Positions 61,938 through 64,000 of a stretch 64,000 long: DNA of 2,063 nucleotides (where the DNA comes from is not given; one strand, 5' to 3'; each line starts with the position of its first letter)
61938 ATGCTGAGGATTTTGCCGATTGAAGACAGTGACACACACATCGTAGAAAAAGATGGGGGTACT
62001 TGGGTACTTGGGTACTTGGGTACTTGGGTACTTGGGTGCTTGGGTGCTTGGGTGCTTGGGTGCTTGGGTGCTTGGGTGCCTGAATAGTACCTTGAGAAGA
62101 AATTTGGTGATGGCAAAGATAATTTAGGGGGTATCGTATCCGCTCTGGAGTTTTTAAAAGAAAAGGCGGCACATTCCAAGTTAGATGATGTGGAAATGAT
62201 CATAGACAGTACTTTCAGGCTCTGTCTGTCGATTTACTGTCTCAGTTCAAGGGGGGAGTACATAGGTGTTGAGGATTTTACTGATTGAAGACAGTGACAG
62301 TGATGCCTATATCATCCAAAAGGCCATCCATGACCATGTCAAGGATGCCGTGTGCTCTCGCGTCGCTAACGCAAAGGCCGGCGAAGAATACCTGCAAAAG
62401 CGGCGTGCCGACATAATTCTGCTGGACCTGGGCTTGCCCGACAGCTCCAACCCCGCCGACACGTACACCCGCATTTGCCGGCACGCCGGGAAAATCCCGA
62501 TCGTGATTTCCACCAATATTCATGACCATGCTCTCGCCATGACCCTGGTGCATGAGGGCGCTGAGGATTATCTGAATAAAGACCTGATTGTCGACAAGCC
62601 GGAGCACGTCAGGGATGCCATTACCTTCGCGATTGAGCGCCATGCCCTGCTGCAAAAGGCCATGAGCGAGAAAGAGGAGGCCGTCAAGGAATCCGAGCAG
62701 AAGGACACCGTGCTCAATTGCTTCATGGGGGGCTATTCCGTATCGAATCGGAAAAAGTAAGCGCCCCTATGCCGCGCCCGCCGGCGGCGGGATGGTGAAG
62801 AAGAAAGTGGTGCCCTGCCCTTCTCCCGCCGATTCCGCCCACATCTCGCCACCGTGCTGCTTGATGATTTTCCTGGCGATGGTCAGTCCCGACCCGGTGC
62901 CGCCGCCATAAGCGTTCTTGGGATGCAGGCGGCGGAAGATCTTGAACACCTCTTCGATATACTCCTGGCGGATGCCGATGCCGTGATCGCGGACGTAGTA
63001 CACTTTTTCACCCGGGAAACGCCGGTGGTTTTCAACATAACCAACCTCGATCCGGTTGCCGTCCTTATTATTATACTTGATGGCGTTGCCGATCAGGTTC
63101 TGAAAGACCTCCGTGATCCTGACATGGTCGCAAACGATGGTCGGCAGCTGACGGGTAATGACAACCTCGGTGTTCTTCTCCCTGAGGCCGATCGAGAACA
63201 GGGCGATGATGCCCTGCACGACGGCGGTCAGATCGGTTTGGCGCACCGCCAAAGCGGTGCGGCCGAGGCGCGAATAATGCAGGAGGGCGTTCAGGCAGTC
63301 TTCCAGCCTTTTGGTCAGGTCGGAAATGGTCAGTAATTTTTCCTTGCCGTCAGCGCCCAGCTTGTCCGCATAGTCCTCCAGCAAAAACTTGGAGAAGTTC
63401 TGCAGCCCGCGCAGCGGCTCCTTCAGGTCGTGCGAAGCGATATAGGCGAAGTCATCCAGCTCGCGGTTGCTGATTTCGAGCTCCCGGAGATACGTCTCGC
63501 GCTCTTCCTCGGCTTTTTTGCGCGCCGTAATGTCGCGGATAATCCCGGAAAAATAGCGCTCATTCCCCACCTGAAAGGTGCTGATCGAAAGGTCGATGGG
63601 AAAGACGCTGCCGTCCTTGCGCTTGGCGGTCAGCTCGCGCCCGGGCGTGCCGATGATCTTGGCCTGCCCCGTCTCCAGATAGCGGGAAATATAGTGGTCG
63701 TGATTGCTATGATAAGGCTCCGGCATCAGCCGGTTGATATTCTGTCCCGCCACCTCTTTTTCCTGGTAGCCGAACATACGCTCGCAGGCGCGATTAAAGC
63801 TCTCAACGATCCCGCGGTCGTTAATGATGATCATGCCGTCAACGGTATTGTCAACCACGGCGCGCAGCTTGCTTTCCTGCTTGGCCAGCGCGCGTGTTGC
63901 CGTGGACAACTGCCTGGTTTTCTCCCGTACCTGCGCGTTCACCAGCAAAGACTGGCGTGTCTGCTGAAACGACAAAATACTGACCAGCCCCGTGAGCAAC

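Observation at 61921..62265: Duplicated response-regulator start fused to a 5+5 octanucleotide tandem array in the receiver gene's upstream region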

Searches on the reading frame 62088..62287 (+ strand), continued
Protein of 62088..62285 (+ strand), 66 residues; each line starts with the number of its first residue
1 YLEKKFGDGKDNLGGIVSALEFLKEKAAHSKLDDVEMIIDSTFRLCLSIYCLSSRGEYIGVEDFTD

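Call 67: fold_search(model_id=the predicted structure, library=pdb)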
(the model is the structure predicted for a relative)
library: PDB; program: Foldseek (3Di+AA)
matches with E <= 10: 22; with E <= 0.001: 0
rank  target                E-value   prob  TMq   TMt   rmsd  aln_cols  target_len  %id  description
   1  8h7c_A                3.7e+00  0.38  0.61  0.53   3.6        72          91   18  Crystal structure of a de novo enzyme, ferric enterobactin esterase Syn-F4 (K4T) - Pt derivative (released 2023-09-20)
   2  1k4t_A                4.2e+00  0.20  0.54  0.10   4.1        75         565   19  HUMAN DNA TOPOISOMERASE I (70 KDA) IN COMPLEX WITH THE POISON TOPOTECAN AND COVALENT COMPLEX WITH A 22 BASE PAIR DNA D (released 2002-12-04)
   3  9cfs_A                4.5e+00  0.30  0.59  0.54   3.9        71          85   11  Structure of a 150% lengthened variant of the E. coli ROP protein (released 2025-07-02)
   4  6dma_E                5.1e+00  0.23  0.55  0.58   4.2        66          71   18  DHD15_closed (released 2018-12-19)
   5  1f4m_B                6.2e+00  0.30  0.50  0.65   2.4        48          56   19  P3(2) CRYSTAL STRUCTURE OF ALA2ILE2-6, A VERSION OF ROP WITH A REPACKED HYDROPHOBIC CORE AND A NEW FOLD. (released 2001-01-10)
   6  1a36_A                6.2e+00  0.15  0.53  0.10   4.3        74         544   19  TOPOISOMERASE I/DNA COMPLEX (released 1998-08-12)
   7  1yzm                  8.0e+00  0.38  0.50  0.78   1.6        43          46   12  Structure of Rabenosyn (458-503), Rab4 binding domain (released 2005-07-26)
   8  8oeq_CC               8.0e+00  0.09  0.46  0.33   5.9        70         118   16  Crystal structure of the Candida albicans 80S ribosome in complex with Paromomycin (250uM) (released 2024-09-25)
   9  9qcl_A                8.0e+00  0.04  0.33  0.04  13.1        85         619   18  S.aureus ClpC tetradecameric resting state (released 2025-08-27)
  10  7kae_B                8.5e+00  0.20  0.50  0.63   2.9        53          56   15  Rop protein variant with a buried tryptophan (released 2021-10-13)
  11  9qqr_E                8.5e+00  0.06  0.32  0.04  11.1        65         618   20  S.aureus ClpC decameric resting state (released 2025-07-30)
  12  1f4m_F                9.1e+00  0.20  0.50  0.67   2.5        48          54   19  P3(2) CRYSTAL STRUCTURE OF ALA2ILE2-6, A VERSION OF ROP WITH A REPACKED HYDROPHOBIC CORE AND A NEW FOLD. (released 2001-01-10)
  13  3udc_A                9.1e+00  0.20  0.70  0.23   4.0        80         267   15  Crystal structure of a membrane protein (released 2012-10-31)
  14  4afl_E                9.1e+00  0.10  0.49  0.39   7.0        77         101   13  The crystal structure of the ING4 dimerization domain reveals the functional organization of the ING family of chromat (released 2012-02-22)
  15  1qoj_B                9.1e+00  0.06  0.29  0.44   5.5        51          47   25  Crystal Structure of E.coli UvrB C-terminal domain, and a model for UvrB-UvrC interaction. (released 2000-11-10)
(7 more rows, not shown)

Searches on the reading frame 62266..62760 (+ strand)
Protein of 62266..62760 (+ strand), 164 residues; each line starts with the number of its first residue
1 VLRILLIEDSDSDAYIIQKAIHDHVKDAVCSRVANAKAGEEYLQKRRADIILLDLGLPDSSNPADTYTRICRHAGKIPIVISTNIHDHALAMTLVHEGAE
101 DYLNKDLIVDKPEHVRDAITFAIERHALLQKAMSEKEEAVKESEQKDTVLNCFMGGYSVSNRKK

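Call 8: find_encoding_contigs(protein=window:62266-62760:+, flank=10000, max_places=10)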
Protein window:62266-62760:+ (164 aa): no gene with exactly this product is on record in the collection.

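Call 10: find_encoding_contigs(protein=window:62266-62757:+, flank=10000, max_places=10)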
Protein seq(164 aa) (164 aa): no gene with exactly this product is on record in the collection.

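Call 13: find_homologous_proteins(query=window:62266-62757:+)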
Query seq(164 aa) (164 aa): 111 proteins with E <= 0.001 among 227 candidates.
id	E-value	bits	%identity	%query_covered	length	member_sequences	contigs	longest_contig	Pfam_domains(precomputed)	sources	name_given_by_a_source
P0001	1.7e-101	354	100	100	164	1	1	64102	PF00072.31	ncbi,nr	ncbi:MAG: response regulator [Proteobacteria bacterium]|nr:response regulator [Pseudomonadota bacter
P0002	7.8e-61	222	63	98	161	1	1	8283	PF00072.31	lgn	-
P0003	2.3e-60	221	63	100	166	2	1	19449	PF00072.31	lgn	-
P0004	1.1e-58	215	58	99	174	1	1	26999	PF00072.31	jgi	jgi:DNA-binding NtrC family response regulator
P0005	3.1e-57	211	58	99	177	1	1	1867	PF00072.31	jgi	jgi:DNA-binding NarL/FixJ family response regulator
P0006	7.3e-55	203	58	99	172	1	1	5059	PF00072.31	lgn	-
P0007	1.0e-52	196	57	99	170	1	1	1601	PF00072.31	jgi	jgi:DNA-binding NtrC family response regulator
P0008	3.6e-52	194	55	96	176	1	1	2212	PF00072.31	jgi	jgi:DNA-binding NtrC family response regulator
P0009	2.8e-50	188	55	100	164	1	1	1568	PF00072.31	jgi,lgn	jgi:DNA-binding NtrC family response regulator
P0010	2.9e-50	188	57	99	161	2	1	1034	PF00072.31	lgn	-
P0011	6.9e-50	187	53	99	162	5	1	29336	PF00072.31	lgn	-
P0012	2.5e-49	185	54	100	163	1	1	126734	PF00072.31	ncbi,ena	-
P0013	3.5e-49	185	56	96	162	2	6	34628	PF00072.31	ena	-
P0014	1.7e-48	182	54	99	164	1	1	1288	PF00072.31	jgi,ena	jgi:DNA-binding NtrC family response regulator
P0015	3.4e-47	178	53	99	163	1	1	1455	PF00072.31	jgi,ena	jgi:DNA-binding NtrC family response regulator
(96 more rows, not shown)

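Call 14: search_protein_families(library=pfam, proteins=[window:62266-62760:+], max_evalue=0.01)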
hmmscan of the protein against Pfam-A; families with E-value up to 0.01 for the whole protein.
window:62266-62760:+ (164 aa): 1 family
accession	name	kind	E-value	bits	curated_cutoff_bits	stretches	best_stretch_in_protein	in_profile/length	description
PF00072.30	Response_reg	-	6.4e-14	52.5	30.2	1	4-106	1-100/111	Response regulator receiver domain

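Call 15: find_encoding_contigs(protein=P0001, flank=10000, max_places=10)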
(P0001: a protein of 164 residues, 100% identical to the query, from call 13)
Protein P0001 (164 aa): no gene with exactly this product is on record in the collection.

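Call 16: find_encoding_contigs(protein=P0003, flank=6000, max_places=6)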
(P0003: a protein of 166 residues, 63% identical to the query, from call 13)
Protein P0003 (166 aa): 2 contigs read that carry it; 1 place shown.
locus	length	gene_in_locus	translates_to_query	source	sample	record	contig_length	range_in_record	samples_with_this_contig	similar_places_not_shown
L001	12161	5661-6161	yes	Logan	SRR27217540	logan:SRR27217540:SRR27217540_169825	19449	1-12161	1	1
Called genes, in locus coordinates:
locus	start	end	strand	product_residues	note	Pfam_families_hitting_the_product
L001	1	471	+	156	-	?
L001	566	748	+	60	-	-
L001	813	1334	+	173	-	PF13628:DUF4142, PF03713:DUF305 (faint)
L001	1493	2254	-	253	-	PF00512:HisKA, PF02518:HATPase_c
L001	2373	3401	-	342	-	PF00389:2-Hacid_dh, PF02826:2-Hacid_dh_C, PF00670:AdoHcyase_NAD (weak)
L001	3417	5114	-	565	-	PF00999:Na_H_Exchanger, PF02254:TrkA_N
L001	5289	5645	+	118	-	-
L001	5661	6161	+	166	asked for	PF00072:Response_reg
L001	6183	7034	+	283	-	PF00072:Response_reg, PF00196:GerE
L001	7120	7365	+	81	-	PF13441:Gly-zipper_YMGG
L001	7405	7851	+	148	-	-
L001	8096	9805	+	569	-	PF08479:POTRA_2, PF17287:POTRA_3, PF03865:ShlB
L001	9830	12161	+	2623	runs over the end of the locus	PF05860:TPS, PF13332:Fil_haemagg_2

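Call 17: find_encoding_contigs(protein=P0002, flank=6000, max_places=6)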
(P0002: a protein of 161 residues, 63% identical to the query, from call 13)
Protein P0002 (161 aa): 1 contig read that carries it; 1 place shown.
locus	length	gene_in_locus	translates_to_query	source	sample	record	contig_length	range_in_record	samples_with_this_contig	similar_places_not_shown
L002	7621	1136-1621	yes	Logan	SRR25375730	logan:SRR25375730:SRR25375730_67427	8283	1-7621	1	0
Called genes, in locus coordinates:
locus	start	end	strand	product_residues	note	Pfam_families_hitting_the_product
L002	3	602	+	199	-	?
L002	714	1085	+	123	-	-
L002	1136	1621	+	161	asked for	PF00072:Response_reg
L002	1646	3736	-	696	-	PF08448:PAS_4 (faint), PF00989:PAS, PF13188:PAS_8, PF13426:PAS_9, PF00512:HisKA, PF02518:HATPase_c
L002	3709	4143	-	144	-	PF25487:ETR1_N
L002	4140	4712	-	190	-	PF00578:AhpC-TSA (weak), PF02630:SCO1-SenC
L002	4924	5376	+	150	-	PF00072:Response_reg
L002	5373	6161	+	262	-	PF00072:Response_reg, PF00196:GerE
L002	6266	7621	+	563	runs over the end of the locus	PF00999:Na_H_Exchanger, PF02254:TrkA_N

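Call 36: find_encoding_contigs(protein=P0012, flank=4000, max_places=3)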
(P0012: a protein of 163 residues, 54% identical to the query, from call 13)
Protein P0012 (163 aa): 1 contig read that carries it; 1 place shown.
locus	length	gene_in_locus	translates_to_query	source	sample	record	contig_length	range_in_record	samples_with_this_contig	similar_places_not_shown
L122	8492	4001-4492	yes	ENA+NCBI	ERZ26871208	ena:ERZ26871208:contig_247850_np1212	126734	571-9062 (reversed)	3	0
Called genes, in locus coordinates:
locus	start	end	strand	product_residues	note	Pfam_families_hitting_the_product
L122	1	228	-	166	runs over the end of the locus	-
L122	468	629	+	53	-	-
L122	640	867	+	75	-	PF00571:CBS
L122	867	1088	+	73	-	PF00571:CBS (weak)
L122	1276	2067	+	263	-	PF00027:cNMP_binding, PF13545:HTH_Crp_2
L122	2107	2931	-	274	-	PF00106:adh_short, PF01370:Epimerase (weak), PF08659:KR, PF13460:NAD_binding_10 (weak), PF13561:adh_short_C2, PF23441:SDR (weak)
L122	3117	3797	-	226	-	PF00196:GerE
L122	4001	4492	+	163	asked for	PF00072:Response_reg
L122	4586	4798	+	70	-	-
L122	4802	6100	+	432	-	PF00989:PAS, PF13188:PAS_8 (weak), PF08448:PAS_4 (weak), PF13426:PAS_9, PF24820:Diguanyl_cycl_sensor, PF08447:PAS_3 (weak), PF00512:HisKA, PF02518:HATPase_c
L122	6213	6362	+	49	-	-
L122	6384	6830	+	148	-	PF00571:CBS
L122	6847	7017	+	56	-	-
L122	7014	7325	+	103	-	PF00210:Ferritin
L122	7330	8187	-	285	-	PF00027:cNMP_binding, PF13545:HTH_Crp_2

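Call 37: find_encoding_contigs(protein=P0004, flank=4000, max_places=3)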
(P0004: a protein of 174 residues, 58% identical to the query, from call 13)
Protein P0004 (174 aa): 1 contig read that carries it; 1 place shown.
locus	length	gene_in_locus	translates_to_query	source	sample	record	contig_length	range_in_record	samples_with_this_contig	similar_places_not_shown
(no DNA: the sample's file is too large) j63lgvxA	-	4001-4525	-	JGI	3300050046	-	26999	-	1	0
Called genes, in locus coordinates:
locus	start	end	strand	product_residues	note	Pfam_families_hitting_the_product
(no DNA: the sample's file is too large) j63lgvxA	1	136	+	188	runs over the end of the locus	PF04011:LemA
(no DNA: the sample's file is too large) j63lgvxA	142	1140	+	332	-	PF01435:Peptidase_M48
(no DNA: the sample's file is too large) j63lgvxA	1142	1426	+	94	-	-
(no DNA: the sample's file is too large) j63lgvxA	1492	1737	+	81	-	-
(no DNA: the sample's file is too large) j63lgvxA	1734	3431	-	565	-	PF00999:Na_H_Exchanger, PF02254:TrkA_N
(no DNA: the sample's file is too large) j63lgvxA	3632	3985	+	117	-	-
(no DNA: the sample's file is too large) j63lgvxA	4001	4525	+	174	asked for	PF00072:Response_reg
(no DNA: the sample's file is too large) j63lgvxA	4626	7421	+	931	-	PF05231:MASE1, PF00989:PAS, PF13426:PAS_9, PF00989:PAS, PF08448:PAS_4, PF13426:PAS_9, PF08448:PAS_4, PF13426:PAS_9, +5 more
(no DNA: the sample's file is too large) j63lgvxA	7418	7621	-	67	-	-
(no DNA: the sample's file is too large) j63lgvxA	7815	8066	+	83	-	PF13441:Gly-zipper_YMGG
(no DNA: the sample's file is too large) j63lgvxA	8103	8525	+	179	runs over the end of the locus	PF00036:EF-hand_1 (faint), PF13202:EF-hand_5 (faint), PF13405:EF-hand_6 (faint)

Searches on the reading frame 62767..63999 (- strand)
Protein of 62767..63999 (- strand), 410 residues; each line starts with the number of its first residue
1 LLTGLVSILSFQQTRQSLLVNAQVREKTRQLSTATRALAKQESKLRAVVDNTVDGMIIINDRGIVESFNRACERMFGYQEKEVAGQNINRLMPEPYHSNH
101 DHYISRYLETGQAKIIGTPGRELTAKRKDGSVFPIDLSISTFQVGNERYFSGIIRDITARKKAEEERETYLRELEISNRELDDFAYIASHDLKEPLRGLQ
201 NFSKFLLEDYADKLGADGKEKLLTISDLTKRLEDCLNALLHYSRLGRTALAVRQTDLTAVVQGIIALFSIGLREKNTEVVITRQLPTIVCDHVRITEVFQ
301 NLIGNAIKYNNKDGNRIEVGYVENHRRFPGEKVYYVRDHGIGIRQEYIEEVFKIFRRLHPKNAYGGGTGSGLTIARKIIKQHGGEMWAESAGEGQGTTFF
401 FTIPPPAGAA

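Call 14: search_protein_families(library=pfam, proteins=[window:62767-63999:-], max_evalue=0.01)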
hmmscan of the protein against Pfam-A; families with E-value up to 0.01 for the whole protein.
window:62767-63999:- (410 aa): 7 families
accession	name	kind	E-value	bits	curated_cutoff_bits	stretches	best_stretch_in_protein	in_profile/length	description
PF02518.31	HATPase_c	-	5.9e-22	78.6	26.4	1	291-405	2-109/111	Histidine kinase-, DNA gyrase B-, and HSP90-like ATPase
PF13426.13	PAS_9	-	2.2e-17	63.6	27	1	54-159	2-103/103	PAS domain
PF00989.32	PAS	-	1.3e-16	61.1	22.6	1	44-157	2-113/113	PAS fold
PF24820.1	Diguanyl_cycl_sensor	-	1.5e-11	44.6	28.1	1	51-156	4-109/109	Diguanylate cyclase-like sensor domain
PF00512.31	HisKA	-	1.1e-08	35.4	26.9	1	181-246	2-64/66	His Kinase A (phospho-acceptor) domain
PF13188.13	PAS_8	-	1.1e-07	31.9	21.8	1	44-96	2-51/65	PAS domain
PF08448.16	PAS_4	-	2.5e-06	28.1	23.1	1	49-161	1-109/110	PAS fold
